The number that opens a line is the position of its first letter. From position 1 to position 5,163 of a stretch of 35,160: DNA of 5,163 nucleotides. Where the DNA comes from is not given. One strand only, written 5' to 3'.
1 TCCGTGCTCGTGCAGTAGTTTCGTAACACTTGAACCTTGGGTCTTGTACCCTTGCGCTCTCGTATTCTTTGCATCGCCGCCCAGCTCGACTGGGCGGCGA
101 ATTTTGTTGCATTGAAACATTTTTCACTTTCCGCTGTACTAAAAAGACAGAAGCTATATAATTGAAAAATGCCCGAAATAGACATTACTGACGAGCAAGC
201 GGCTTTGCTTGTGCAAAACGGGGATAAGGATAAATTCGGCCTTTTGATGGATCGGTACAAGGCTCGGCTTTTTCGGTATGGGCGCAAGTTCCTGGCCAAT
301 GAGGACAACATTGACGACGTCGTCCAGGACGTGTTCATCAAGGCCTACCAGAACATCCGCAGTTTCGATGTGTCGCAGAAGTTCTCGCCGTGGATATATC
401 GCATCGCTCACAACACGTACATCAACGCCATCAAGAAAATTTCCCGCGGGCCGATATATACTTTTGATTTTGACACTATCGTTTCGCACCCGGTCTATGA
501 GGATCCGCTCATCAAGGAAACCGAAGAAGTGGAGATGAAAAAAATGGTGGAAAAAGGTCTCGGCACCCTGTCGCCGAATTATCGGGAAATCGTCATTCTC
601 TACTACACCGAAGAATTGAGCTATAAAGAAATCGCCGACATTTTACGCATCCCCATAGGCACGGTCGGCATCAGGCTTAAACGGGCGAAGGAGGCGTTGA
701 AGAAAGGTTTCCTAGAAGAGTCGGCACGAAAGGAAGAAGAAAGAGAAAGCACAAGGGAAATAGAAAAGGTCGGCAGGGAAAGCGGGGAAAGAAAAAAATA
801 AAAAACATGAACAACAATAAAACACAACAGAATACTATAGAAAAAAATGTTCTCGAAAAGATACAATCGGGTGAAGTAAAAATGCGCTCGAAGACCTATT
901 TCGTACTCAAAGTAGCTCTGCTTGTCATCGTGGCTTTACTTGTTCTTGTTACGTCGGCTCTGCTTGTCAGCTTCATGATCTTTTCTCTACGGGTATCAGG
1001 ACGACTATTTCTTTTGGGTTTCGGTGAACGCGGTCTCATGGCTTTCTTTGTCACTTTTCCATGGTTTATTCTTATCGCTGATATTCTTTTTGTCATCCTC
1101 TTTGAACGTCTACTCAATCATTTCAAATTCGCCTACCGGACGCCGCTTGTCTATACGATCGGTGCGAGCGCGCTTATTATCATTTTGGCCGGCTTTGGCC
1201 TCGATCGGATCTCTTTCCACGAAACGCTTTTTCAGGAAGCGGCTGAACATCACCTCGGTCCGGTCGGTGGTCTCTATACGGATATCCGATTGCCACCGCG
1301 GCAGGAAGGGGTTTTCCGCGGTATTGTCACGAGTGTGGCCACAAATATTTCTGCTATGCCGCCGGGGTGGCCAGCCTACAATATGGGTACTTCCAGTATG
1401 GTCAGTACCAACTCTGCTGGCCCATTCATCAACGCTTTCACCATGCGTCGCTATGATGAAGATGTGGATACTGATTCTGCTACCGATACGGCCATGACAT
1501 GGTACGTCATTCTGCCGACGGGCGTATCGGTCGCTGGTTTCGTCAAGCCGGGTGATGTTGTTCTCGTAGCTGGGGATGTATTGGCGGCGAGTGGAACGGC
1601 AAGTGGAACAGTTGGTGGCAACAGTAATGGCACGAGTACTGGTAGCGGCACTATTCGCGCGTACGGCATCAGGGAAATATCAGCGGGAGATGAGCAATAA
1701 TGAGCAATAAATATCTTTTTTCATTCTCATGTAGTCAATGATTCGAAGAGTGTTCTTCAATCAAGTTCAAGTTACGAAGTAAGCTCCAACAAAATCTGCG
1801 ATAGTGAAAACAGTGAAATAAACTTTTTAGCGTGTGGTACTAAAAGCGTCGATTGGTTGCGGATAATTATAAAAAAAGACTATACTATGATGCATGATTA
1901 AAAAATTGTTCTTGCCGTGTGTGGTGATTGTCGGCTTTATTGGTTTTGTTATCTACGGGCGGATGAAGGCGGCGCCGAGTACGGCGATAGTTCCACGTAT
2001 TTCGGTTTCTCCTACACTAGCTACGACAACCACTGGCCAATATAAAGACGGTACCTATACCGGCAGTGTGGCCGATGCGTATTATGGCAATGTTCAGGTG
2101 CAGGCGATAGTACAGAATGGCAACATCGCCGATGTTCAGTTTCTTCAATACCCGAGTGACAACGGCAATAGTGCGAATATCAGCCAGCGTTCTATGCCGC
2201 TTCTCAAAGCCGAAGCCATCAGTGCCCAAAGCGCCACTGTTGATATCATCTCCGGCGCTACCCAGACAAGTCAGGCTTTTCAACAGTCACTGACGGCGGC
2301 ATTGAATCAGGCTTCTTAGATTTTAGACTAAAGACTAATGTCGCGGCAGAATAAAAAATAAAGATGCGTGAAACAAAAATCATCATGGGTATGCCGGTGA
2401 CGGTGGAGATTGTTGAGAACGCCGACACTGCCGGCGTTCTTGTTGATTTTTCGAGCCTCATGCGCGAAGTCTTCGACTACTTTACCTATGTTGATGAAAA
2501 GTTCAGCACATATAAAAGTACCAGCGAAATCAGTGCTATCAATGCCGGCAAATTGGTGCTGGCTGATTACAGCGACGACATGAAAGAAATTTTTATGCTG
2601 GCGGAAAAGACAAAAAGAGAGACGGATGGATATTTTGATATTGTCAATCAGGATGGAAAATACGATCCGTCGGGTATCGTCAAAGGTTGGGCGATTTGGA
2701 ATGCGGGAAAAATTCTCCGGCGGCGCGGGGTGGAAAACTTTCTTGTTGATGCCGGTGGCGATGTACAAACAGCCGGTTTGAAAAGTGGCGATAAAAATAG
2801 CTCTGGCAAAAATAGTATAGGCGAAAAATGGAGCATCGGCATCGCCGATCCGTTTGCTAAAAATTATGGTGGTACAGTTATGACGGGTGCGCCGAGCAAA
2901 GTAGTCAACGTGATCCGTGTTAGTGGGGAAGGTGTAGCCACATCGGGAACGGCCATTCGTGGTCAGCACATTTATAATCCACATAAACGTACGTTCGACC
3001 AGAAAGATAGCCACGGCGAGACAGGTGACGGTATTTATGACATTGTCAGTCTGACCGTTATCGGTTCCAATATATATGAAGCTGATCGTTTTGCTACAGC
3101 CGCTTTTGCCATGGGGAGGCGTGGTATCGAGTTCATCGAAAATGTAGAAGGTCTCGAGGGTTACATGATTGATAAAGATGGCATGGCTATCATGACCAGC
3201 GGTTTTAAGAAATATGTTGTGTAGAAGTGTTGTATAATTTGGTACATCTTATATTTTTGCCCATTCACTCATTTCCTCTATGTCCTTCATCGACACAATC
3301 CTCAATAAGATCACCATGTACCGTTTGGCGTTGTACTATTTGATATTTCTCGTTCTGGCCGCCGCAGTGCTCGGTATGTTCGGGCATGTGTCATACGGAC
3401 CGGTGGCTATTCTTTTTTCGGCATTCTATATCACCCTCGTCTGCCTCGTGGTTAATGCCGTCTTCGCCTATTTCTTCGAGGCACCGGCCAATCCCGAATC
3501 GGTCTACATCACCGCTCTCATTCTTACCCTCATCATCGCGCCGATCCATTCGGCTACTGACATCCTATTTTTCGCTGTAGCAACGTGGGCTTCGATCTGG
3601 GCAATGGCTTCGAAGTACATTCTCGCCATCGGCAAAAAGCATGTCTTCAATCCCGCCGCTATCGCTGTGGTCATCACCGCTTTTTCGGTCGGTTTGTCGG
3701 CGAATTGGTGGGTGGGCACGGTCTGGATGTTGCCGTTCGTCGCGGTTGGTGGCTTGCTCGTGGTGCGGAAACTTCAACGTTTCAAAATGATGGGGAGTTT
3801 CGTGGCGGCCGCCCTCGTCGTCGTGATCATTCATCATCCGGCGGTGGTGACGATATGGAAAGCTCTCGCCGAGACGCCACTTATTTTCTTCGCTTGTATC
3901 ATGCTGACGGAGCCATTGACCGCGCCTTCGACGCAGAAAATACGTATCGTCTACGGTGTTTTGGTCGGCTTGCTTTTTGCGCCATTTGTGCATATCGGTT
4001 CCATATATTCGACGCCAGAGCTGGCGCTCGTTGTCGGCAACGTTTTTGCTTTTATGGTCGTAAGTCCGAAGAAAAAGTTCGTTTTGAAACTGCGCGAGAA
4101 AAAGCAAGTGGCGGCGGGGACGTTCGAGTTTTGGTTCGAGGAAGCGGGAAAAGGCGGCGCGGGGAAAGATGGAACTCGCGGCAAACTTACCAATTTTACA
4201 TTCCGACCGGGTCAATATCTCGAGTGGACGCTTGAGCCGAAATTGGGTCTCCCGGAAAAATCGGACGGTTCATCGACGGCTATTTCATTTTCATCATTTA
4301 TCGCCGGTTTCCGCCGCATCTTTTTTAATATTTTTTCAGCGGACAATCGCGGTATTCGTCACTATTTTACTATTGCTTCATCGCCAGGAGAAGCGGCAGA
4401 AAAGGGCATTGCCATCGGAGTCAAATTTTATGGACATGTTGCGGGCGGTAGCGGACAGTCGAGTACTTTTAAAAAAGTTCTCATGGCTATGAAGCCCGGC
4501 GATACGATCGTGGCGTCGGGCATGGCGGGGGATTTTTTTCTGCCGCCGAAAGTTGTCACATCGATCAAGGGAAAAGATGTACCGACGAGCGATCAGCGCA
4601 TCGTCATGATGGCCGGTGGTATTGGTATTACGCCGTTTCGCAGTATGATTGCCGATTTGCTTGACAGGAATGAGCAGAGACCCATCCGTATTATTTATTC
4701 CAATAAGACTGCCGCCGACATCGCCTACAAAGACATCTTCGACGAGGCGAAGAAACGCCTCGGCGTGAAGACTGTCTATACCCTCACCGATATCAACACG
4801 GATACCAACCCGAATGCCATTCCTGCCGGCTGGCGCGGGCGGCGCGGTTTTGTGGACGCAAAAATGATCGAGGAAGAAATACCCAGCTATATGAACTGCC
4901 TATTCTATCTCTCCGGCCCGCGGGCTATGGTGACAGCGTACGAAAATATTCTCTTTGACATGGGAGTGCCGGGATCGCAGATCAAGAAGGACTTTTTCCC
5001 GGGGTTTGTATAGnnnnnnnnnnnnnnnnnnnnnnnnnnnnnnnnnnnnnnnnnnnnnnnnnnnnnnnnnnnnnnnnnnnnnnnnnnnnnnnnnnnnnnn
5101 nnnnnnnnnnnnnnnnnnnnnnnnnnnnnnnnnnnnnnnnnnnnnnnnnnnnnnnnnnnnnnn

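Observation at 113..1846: Same ECF-type promoter motif precedes the sigma gene and the flavin-redox operon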

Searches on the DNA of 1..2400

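Call 68: search_rna_families(source=window, start=1, end=2400, threshold=evalue, max_evalue=1)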
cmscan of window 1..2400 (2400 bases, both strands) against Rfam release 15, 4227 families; matches with E-value up to 1: 0.
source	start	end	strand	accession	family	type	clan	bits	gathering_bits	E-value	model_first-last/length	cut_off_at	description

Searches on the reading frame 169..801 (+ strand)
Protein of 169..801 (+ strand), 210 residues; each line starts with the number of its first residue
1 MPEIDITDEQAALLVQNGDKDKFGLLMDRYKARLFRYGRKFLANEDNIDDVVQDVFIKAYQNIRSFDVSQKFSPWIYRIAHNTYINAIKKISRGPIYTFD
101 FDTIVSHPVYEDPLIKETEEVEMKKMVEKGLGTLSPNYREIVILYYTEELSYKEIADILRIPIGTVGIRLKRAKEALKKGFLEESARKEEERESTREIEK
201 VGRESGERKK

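Call 3: search_protein_families(library=pfam, proteins=[window:169-801:+])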
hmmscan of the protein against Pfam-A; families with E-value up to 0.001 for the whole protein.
window:169-801:+ (210 aa): 4 families
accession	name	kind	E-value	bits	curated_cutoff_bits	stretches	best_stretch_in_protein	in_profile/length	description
PF04542.20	Sigma70_r2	-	1.2e-17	63.9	24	1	26-93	1-70/71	Sigma-70 region 2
PF08281.18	Sigma70_r4_2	-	2.5e-15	56.3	25.7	1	128-177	5-54/54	Sigma-70, region 4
PF04545.22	Sigma70_r4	-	3.8e-11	42.8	24.1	1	131-179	2-50/50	Sigma-70, region 4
PF07638.17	Sigma70_ECF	-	0.00057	20.3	21.1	0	119-177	122-179/185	ECF sigma factor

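Call 29: find_related_loci(query=window:169-801:+, collection=genome_contigs, flank=3000)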
Query window:169-801:+ (210 aa) in genome_contigs; peptide patterns used: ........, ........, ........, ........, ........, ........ (x = any residue, [..] = any of these).
600 stretches matched a pattern (row limit reached: there are more); 525 encode a relative of the query (tblastn E <= 1e-3); the best 80 are kept; 80 distinct loci.
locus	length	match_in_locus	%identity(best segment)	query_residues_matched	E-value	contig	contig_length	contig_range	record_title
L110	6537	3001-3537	69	5-183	1e-84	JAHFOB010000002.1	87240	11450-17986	MAG: Candidatus Zambryskiibacteriota bacterium isolate nzgw494 NODE_102_length_87241_cov_4.070673, whole genome shotgun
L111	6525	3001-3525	69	6-180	3e-82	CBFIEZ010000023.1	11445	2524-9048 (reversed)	MAG: Minisyncoccia bacterium isolate Co_bin_508_permissive genome assembly, contig: Co_bin_508_permissive_c23, whole gen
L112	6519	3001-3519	68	6-178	2e-81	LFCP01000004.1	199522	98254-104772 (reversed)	MAG: Parcubacteria bacterium C7867-006 C7867_00034, whole genome shotgun sequence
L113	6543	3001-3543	64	1-181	3e-79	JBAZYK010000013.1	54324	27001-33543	MAG: Candidatus Gracilibacteria bacterium isolate SO_2017_GW1_79 NODE_3128_length_54324_cov_6.629426_OW334_2017, whole g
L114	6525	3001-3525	65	6-180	5e-79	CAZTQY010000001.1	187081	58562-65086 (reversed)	MAG TPA_asm: uncultured Candidatus Saccharibacteria bacterium isolate SRP285395_co2_142 genome assembly, contig: NODE_66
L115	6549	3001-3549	62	1-183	3e-76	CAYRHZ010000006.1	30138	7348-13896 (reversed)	MAG TPA_asm: uncultured Candidatus Saccharibacteria bacterium isolate SRP286056_co1_489 genome assembly, contig: NODE_17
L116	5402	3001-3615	51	2-197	2e-70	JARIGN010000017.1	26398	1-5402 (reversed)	MAG: Candidatus Kaiserbacteria bacterium isolate CullarsAll.DT.30 k141_453194, whole genome shotgun sequence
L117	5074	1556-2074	59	6-178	8e-69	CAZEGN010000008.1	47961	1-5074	MAG TPA_asm: uncultured Candidatus Peribacteria bacterium isolate SRP342105_co1_220 genome assembly, contig: NODE_900_le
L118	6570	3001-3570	54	1-190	4e-67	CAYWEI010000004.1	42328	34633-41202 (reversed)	MAG TPA_asm: uncultured Candidatus Saccharibacteria bacterium isolate SRP285395_co1_9 genome assembly, contig: NODE_1164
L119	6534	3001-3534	54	1-178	2e-65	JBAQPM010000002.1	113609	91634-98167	MAG: Minisyncoccia bacterium isolate MFD12001_ilm_asm_bin22 k127_87636, whole genome shotgun sequence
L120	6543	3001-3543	52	1-179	2e-64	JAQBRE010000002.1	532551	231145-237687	MAG: Parcubacteria group bacterium isolate RYN_391 scaffold_1968775, whole genome shotgun sequence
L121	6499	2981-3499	56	5-178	3e-61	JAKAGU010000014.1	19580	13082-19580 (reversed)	MAG: bacterium isolate WY2.bin63 NODE_3816_length_19580_cov_1.855806, whole genome shotgun sequence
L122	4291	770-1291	54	6-179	9e-61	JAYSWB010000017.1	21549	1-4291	MAG: bacterium isolate GFS_12865 GFS_12865_16, whole genome shotgun sequence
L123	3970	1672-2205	51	7-179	7e-59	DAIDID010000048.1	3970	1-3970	MAG TPA_asm: Candidatus Parcubacteria bacterium isolate clean360 NODE_48_length_3970_cov_2.706396, whole genome shotgun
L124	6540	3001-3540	51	1-178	1e-56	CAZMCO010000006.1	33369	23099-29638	MAG TPA_asm: uncultured Candidatus Saccharibacteria bacterium isolate SRP068000_co1_601 genome assembly, contig: NODE_13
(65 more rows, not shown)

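Call 54: search_protein_families(library=ncbifam, max_evalue=0.01, proteins=[window:169-801:+])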
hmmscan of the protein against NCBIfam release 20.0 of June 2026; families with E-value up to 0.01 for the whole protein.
window:169-801:+ (210 aa): 103 families (the best 25 are shown)
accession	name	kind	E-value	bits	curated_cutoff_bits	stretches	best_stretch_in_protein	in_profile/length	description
NF007223.0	PRK09641.1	equivalog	5.5e-36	124.2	209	1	9-181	6-184/187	RNA polymerase sigma factor SigW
TIGR02948.1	SigW_bacill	equivalog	1.5e-34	119.7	243.1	1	12-180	9-183/187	RNA polymerase sigma factor SigW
NF009171.0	PRK12518.1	equivalog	1.6e-31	109.6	208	1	5-183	11-185/191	RNA polymerase sigma factor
NF008888.0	PRK11922.1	equivalog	5.1e-30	104.8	204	1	6-181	15-196/231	RNA polymerase sigma factor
TIGR02939.1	RpoE_Sigma70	equivalog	6.6e-29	101.3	236.15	1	8-179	7-184/190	RNA polymerase sigma factor RpoE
TIGR02937.1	sigma70-ECF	superfamily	1.6e-28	99.4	42.9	1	25-179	5-163/165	sigma-70 family RNA polymerase sigma factor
NF007222.0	PRK09640.1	equivalog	9e-28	97.1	194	1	23-183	28-184/188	RNA polymerase sigma factor SigX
NF006930.0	PRK09415.1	subfamily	1.5e-27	96.6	198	1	21-183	16-177/179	RNA polymerase factor sigma C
TIGR02985.1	Sig70_bacteroi1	subfamily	6.2e-27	94.8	126.4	1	22-179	2-160/162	RNA polymerase sigma-70 factor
NF009174.0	PRK12522.1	equivalog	1.3e-26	93.6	217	1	23-179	5-165/175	RNA polymerase sigma factor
TIGR02950.1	SigM_subfam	subfamily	2.6e-25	89.1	147.95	1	26-179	5-156/159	RNA polymerase sigma factor, SigM family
NF007216.0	PRK09638.1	equivalog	2.9e-25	89.1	194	1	15-183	12-176/180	RNA polymerase sigma factor SigY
NF009166.1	PRK12513.1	equivalog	3.3e-25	88.9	206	1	7-185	8-190/193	RNA polymerase sigma factor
NF004113.0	PRK05602.1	equivalog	8.8e-24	84.3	208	1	8-188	32-208/211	RNA polymerase sigma factor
NF008891.0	PRK11924.1-5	subfamily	5e-23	82.1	259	1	21-180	3-162/171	RNA polymerase sigma factor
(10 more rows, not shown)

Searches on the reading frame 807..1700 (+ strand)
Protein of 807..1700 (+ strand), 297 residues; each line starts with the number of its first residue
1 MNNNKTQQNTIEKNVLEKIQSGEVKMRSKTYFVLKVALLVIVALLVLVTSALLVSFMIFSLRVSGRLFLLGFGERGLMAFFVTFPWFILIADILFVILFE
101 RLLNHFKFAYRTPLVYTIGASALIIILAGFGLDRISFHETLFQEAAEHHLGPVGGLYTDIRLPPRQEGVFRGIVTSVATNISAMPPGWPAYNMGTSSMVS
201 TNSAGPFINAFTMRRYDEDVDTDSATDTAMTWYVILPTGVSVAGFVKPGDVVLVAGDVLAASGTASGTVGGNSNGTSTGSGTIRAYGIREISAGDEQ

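Call 3: search_protein_families(library=pfam, proteins=[window:807-1700:+])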
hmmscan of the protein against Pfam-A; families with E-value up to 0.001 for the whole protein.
window:807-1700:+ (297 aa): 0 families

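Call 53: search_protein_families(library=pfam, max_evalue=0.05, proteins=[window:807-1700:+])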
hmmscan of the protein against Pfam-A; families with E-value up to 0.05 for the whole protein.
window:807-1700:+ (297 aa): 0 families

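Call 54: search_protein_families(library=ncbifam, max_evalue=0.01, proteins=[window:807-1700:+])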
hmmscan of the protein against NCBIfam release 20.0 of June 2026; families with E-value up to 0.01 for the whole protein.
window:807-1700:+ (297 aa): 0 families

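Call 62: find_homologous_proteins(query=window:807-1700:+, max_evalue=0.00001)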
Query window:807-1700:+ (297 aa): 10 proteins with E <= 0.00001 among 8000 candidates.
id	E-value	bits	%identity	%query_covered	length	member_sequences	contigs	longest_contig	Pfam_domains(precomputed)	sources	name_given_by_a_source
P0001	1.8e-189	646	100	100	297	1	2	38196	-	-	-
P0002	2.4e-131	455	74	100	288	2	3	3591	-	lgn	-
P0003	1.4e-127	443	76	100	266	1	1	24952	-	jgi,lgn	jgi:hypothetical protein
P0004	8.4e-126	437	71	100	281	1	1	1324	-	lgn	-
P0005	1.3e-123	430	73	100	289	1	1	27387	-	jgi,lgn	jgi:hypothetical protein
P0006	5.0e-121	421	78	92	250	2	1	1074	-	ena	-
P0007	3.2e-82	294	52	100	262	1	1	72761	-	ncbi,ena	-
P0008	6.0e-66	241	83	47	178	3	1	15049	-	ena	-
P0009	9.7e-49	184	41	87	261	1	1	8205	-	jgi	jgi:hypothetical protein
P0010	2.3e-47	180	42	90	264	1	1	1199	-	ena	-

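Call 77: find_encoding_contigs(protein=P0003, flank=5000, max_places=2)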
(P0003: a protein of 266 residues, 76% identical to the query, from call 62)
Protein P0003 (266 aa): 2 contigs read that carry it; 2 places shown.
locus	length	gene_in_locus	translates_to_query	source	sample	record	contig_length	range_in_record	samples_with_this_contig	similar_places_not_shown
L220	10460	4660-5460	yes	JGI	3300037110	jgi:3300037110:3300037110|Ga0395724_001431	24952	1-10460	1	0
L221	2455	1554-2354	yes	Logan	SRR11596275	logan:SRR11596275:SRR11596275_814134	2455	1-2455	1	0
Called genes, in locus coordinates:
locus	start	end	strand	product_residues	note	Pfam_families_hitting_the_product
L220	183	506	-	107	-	-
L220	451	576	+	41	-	-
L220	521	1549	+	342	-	-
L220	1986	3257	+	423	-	PF00270:DEAD, PF00271:Helicase_C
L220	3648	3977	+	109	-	PF01936:NYN (weak)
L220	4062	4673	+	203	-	PF04542:Sigma70_r2, PF08281:Sigma70_r4_2, PF04545:Sigma70_r4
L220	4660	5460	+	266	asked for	-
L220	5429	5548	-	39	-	-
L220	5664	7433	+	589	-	PF10101:DUF2339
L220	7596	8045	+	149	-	PF04205:FMN_bind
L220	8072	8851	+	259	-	PF02424:ApbE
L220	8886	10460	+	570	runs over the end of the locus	PF03116:NQR2_RnfD_RnfE, PF00175:NAD_binding_1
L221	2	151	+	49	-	?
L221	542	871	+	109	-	PF01936:NYN (weak)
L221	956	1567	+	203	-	PF04542:Sigma70_r2, PF08281:Sigma70_r4_2, PF04545:Sigma70_r4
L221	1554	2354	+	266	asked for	-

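Call 78: find_encoding_contigs(protein=P0005, flank=5000, max_places=2)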
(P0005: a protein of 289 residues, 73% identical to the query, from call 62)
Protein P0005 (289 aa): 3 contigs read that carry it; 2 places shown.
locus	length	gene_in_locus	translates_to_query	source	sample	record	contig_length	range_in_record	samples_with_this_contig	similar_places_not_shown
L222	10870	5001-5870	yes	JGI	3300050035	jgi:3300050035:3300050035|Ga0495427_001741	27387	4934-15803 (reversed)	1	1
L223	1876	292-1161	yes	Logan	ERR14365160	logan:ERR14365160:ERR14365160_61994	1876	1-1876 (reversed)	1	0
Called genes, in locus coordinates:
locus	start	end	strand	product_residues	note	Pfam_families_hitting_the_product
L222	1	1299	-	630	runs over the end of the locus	PF00587:tRNA-synt_2b, PF03129:HGTP_anticodon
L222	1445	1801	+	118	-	-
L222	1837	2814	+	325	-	-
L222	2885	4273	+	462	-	PF00270:DEAD, PF00271:Helicase_C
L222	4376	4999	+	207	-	-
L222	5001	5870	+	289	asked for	-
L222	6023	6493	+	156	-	PF04205:FMN_bind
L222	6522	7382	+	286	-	PF02424:ApbE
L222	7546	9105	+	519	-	PF03116:NQR2_RnfD_RnfE (weak), PF00175:NAD_binding_1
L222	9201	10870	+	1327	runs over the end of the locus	PF18887:MBG_3, PF18676:MBG_2, PF18887:MBG_3, PF18657:YDG, PF18676:MBG_2, PF18657:YDG, PF18676:MBG_2, PF18657:YDG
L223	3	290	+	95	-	?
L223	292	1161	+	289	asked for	-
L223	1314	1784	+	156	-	PF04205:FMN_bind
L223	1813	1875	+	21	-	?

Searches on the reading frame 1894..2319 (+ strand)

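Call 3: search_protein_families(library=pfam, proteins=[window:1894-2319:+])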
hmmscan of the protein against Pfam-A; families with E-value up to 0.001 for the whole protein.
window:1894-2319:+ (141 aa): 1 family
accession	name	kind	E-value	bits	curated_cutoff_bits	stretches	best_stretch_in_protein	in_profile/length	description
PF04205.19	FMN_bind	-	3.1e-09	37.8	22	1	63-138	2-77/77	FMN-binding domain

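Call 54: search_protein_families(library=ncbifam, max_evalue=0.01, proteins=[window:1894-2319:+])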
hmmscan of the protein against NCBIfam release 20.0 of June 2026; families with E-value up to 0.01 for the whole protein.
window:1894-2319:+ (141 aa): 1 family
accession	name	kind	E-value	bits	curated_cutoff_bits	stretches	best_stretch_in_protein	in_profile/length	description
NF003747.0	PRK05346.1-2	equivalog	0.009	15.3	336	0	98-133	200-235/260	Na(+)-translocating NADH-quinone reductase subunit C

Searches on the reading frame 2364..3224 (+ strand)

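Call 3: search_protein_families(library=pfam, proteins=[window:2364-3224:+])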
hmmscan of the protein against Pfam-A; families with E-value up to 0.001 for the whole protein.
window:2364-3224:+ (286 aa): 1 family
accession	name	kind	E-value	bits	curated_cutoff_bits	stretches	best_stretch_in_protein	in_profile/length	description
PF02424.20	ApbE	-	3e-33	115.9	25.6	2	99-266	125-264/266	ApbE family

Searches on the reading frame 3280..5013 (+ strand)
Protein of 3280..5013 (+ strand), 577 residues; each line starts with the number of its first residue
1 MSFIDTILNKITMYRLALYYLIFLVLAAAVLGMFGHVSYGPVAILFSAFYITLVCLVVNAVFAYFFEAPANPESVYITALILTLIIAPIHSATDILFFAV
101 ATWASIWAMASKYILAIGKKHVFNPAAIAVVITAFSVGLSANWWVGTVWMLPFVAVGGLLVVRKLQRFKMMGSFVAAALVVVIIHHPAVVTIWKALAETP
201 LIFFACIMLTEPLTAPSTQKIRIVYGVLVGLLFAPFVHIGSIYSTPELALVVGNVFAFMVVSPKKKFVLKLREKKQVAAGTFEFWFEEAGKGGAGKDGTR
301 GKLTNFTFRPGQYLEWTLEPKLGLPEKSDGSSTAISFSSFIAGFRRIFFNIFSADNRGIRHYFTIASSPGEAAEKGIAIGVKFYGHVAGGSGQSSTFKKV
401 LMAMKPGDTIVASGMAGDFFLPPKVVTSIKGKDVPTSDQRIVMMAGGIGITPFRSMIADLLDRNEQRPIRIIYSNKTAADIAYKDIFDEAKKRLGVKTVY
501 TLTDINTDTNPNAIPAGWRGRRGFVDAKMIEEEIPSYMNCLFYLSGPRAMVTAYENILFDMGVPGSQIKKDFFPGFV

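Call 3: search_protein_families(library=pfam, proteins=[window:3280-5013:+])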
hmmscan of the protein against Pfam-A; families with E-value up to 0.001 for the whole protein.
window:3280-5013:+ (577 aa): 2 families
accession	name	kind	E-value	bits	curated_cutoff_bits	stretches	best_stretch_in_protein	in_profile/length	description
PF00175.26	NAD_binding_1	-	1.7e-18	67.7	22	1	443-554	1-107/109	Oxidoreductase NAD-binding domain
PF03116.20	NQR2_RnfD_RnfE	-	5.4e-09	36.3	27.7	1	145-259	170-285/296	NQR2, RnfD, RnfE family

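Call 54: search_protein_families(library=ncbifam, max_evalue=0.01, proteins=[window:3280-5013:+])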
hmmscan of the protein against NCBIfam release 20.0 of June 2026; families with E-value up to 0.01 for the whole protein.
window:3280-5013:+ (577 aa): 17 families
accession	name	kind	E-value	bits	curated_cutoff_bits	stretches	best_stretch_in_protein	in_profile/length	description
NF009805.0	PRK13289.1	equivalog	1.2e-16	60.7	432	1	351-573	197-392/399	NO-inducible flavohemoprotein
NF058606.1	GlBtMonoRdsGbcB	equivalog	1.2e-13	50.8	500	1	404-567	96-241/362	glycine betaine monooxygenase reductase subunit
NF040810.1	BenC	equivalog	2.5e-13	49.9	430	1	437-564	204-321/333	benzoate 1,2-dioxygenase electron transfer component BenC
TIGR01941.1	nqrF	equivalog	7.9e-13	48.1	295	1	390-573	238-403/405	NADH:ubiquinone reductase (Na(+)-transporting) subunit F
TIGR02160.1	PA_CoA_Oxy5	hypoth_equivalog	1.3e-11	44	420.8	1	357-573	48-241/352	1,2-phenylacetyl-CoA epoxidase subunit PaaE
NF008822.0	PRK11872.1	equivalog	9.7e-10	37.9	402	1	438-567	209-329/341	anthranilate 1,2-dioxygenase electron transfer component AntC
NF007964.0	PRK10684.1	equivalog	2.7e-09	36.4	383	1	361-573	55-237/333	NADH oxidoreductase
NF005963.0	PRK08051.1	equivalog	1.7e-07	30.8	230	1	437-558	102-214/233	NAD(P)H-flavin reductase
NF006220.0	PRK08345.1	subfamily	3.8e-07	29.6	395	1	398-563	84-241/294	cytochrome-c3 hydrogenase subunit gamma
NF045803.1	MethMoxFADbindMmoC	equivalog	2.2e-06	26.7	500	1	441-570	216-337/343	aromatic/alkene monooxygenase hydroxylase FAD-binding subunit MmoC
NF000796.0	PRK00054.1-1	equivalog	4e-05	23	224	1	431-553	83-184/254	dihydroorotate dehydrogenase electron transfer subunit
TIGR02911.1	sulfite_red_B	equivalog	0.0002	20.6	288.6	1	437-563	98-214/261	anaerobic sulfite reductase subunit AsrB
TIGR01946.1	rnfD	subfamily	0.0008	18.9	207.05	1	159-234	211-290/327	RnfABCDGE type electron transport complex subunit D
NF040830.1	sulfhyd_ShyC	equivalog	0.00094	18.4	600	1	438-485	108-155/288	NAD(P)-dependent hydrogenase/sulfhydrogenase 2 subunit gamma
NF002011.0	PRK00816.1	equivalog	0.0013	17.9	415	1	151-234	225-312/352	electron transport complex subunit RsxD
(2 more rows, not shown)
